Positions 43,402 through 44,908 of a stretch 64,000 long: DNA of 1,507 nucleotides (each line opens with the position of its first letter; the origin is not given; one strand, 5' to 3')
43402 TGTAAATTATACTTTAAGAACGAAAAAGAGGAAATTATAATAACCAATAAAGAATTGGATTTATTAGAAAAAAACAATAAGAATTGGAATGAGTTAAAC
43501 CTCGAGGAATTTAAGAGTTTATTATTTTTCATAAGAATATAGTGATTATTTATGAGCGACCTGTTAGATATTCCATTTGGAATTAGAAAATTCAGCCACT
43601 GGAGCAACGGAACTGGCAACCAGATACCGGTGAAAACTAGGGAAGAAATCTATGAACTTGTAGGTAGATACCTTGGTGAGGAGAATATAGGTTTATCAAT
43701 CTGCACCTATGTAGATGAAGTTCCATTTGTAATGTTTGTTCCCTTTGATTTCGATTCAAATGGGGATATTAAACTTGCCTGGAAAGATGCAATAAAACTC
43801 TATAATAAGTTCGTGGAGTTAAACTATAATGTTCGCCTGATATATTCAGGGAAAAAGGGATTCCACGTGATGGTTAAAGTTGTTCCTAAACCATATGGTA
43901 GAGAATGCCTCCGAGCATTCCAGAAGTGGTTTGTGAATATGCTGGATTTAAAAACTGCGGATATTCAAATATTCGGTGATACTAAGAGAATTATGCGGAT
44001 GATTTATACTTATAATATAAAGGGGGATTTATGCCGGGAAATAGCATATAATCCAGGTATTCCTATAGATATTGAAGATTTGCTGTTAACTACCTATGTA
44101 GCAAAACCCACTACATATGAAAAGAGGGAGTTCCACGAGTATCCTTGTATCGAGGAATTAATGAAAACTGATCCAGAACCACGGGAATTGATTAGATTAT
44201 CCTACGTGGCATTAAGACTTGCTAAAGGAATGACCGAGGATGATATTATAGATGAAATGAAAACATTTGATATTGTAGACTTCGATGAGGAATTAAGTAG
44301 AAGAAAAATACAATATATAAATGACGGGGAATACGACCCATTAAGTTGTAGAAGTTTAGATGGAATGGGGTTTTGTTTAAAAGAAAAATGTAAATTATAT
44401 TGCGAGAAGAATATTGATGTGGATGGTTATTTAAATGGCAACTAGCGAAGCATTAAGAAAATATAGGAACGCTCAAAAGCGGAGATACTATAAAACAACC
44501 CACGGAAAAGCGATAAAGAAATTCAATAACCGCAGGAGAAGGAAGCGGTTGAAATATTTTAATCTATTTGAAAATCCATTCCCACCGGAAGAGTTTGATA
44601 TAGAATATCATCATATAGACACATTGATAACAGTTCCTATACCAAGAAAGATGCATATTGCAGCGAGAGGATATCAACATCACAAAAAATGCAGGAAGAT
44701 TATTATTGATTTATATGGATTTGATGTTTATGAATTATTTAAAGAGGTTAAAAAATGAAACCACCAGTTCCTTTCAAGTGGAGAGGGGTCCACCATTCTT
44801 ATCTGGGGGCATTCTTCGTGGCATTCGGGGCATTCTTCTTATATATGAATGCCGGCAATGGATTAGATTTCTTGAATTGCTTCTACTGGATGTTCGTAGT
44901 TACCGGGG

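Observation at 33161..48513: Archaeal-style replication/repair toolkit in an AT-rich one-strand replicon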

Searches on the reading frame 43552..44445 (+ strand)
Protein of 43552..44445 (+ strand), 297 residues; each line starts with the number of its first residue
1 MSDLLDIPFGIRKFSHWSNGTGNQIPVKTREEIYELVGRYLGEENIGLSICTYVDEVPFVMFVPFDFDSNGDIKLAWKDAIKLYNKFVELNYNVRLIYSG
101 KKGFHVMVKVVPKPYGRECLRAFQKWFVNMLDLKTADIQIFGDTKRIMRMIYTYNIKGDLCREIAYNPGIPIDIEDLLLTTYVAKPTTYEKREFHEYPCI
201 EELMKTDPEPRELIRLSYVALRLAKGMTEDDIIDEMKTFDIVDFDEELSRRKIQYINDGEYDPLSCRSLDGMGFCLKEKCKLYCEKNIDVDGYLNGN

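Call 7: search_protein_families(library=pfam, max_evalue=0.01, proteins=[window:43552-44445:+])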
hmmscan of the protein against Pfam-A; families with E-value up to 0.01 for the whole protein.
window:43552-44445:+ (297 aa): 1 family
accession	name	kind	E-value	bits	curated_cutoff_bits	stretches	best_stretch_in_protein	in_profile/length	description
PF01896.25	DNA_primase_S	-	0.0094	16.8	26.8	0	77-110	24-60/163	DNA primase small subunit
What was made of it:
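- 43552..44445 (+): Archaeo-eukaryotic-type (AEP) primase with a C-terminal domain carrying four conserved Cys. PF01896 0.0094, below cut-off (call 7).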

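Call 24: search_solved_structures(query=window:43552-44445:+, max_evalue=10)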
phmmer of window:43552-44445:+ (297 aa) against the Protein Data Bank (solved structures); distinct sequences matched with E-value up to 10: 11.
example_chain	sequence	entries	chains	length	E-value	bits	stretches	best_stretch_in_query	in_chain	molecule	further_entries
6d8r_A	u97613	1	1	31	1.1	11.8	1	263-282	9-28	Potassium channel toxin alpha-KTx 5.4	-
6vnz_A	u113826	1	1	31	2.1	11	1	263-282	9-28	Potassium channel toxin alpha-KTx 5.4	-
6d8q_A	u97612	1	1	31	2.7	10.6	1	263-282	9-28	Potassium channel toxin alpha-KTx 5.4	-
6d8y_A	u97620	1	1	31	2.7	10.6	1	263-282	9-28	Potassium channel toxin alpha-KTx 5.4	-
6d8t_A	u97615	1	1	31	2.9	10.5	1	263-281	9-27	Potassium channel toxin alpha-KTx 5.4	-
6d8u_A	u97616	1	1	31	3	10.4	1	263-282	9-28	Potassium channel toxin alpha-KTx 5.4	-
6d8h_A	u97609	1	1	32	3.1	10.4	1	263-282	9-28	Potassium channel toxin alpha-KTx 5.4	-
2lu9_A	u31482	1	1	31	3.5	10.2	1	263-282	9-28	Potassium channel toxin alpha-KTx 5.4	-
6d93_A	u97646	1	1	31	3.5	10.2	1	263-282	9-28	Potassium channel toxin alpha-KTx 5.4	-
2me7_A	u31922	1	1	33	6.4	9.3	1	263-282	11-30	Potassium channel toxin alpha-KTx 5.4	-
6d3t_A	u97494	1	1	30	7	9.2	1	263-282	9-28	Potassium channel toxin alpha-KTx 5.4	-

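Call 25: search_protein_families(library=phrogs, max_evalue=0.001, proteins=[window:43552-44445:+])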
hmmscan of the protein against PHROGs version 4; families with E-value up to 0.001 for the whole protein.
window:43552-44445:+ (297 aa): 3 families
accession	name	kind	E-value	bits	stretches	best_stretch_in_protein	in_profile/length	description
phrog_9660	-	unknown function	1.5e-09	38.5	1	195-287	299-400/407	-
phrog_16345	-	DNA, RNA and nucleotide metabolism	2.3e-05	23.6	1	63-156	68-168/972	primase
phrog_18685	-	unknown function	0.00047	19.1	1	54-157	62-173/1028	-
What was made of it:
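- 43552..44445 (+): PHROG primase 2.3e-5 (call 25).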

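Call 48: search_solved_structures(query=A4, max_evalue=1)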
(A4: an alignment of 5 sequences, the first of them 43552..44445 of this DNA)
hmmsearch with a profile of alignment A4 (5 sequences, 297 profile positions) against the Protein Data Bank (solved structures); distinct sequences matched with E-value up to 1: 1.
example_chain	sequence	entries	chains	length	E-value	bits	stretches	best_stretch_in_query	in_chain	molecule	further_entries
1zt2_A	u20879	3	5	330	0.013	17.9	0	133-161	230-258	DNA primase small subunit | DNA primase small subunit PriS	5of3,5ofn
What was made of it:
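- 43552..44445 (+): PDB PriS 0.013 (call 48).
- On AEP primase (PriS type): PDB PriS only at E 0.013 (call 48).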

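Call 71: search_protein_families(library=ncbifam, max_evalue=0.01, proteins=[window:43552-44445:+])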
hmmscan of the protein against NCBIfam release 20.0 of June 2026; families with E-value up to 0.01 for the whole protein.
window:43552-44445:+ (297 aa): 0 families

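Call 76: predict_structure(alignment_id=A7)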
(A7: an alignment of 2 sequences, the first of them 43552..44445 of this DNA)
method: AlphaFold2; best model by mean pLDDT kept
length: 297 residues; sequences in the alignment: 2
mean_pLDDT: 45.6   pTM: 0.34
mean pLDDT of the five models: 45.6, 43.7, 43.5, 43.1, 40.2
residues with pLDDT >= 90: 0; 70-90: 21; 50-70: 81; < 50: 195
segments of 3 or more residues with pLDDT < 50: 1-59, 64-75, 100-102, 111-166, 168-171, 173-196, 259-261, 265-297
pLDDT, mean of each block of 10 residues (from residue 1): 25 33 41 44 32 35 47 50 62 56 55 42 47 44 30 27 45 37 25 43 65 67 74 79 61 62 41 34 31 25
secondary structure, 60 per line:
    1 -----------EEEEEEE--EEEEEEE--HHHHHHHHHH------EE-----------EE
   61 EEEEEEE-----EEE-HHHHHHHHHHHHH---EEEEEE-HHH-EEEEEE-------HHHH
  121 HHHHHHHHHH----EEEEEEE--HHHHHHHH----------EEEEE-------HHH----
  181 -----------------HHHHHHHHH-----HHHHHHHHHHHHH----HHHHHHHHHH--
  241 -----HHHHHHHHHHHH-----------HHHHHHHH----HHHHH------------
elements in order: E12-18 E21-27 H30-39 E59-67 E73-75 H77-89 E93-98 E104-109 H117-130 E135-141 H144-151 E162-166 H198-206 H212-224 H229-238 H246-257 H269-276 H281-285
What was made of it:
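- On AEP primase (PriS type): The structure model was too poor to use, pLDDT 45.6 (call 76).
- Tried and rejected: Primase structure model: too poor (pLDDT 45.6), so no fold search was run on it (call 76).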

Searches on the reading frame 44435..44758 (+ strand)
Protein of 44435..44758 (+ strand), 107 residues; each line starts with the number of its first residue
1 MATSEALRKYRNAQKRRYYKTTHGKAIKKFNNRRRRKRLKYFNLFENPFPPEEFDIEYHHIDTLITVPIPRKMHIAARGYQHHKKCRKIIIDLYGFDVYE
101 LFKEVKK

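Call 7: search_protein_families(library=pfam, max_evalue=0.01, proteins=[window:44435-44758:+])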
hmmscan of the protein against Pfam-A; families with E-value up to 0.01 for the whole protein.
window:44435-44758:+ (107 aa): 0 families

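Call 25: search_protein_families(library=phrogs, max_evalue=0.001, proteins=[window:44435-44758:+])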
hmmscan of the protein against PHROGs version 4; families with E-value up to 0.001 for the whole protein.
window:44435-44758:+ (107 aa): 0 families

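Call 53: search_protein_families(library=pfam, max_evalue=0.01, proteins=[window:44435-44758:+])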
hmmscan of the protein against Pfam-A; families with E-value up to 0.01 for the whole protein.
window:44435-44758:+ (107 aa): 0 families

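Call 71: search_protein_families(library=ncbifam, max_evalue=0.01, proteins=[window:44435-44758:+])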
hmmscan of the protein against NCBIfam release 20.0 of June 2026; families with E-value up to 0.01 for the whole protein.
window:44435-44758:+ (107 aa): 0 families

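Call 78: search_protein_families(library=phrogs, max_evalue=0.01, proteins=[window:44435-44758:+])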
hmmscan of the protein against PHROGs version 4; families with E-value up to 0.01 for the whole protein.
window:44435-44758:+ (107 aa): 0 families
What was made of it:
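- On HNH endonuclease (ORF 44435-44758): No hit in three libraries (calls 7, 25, 71, 78).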
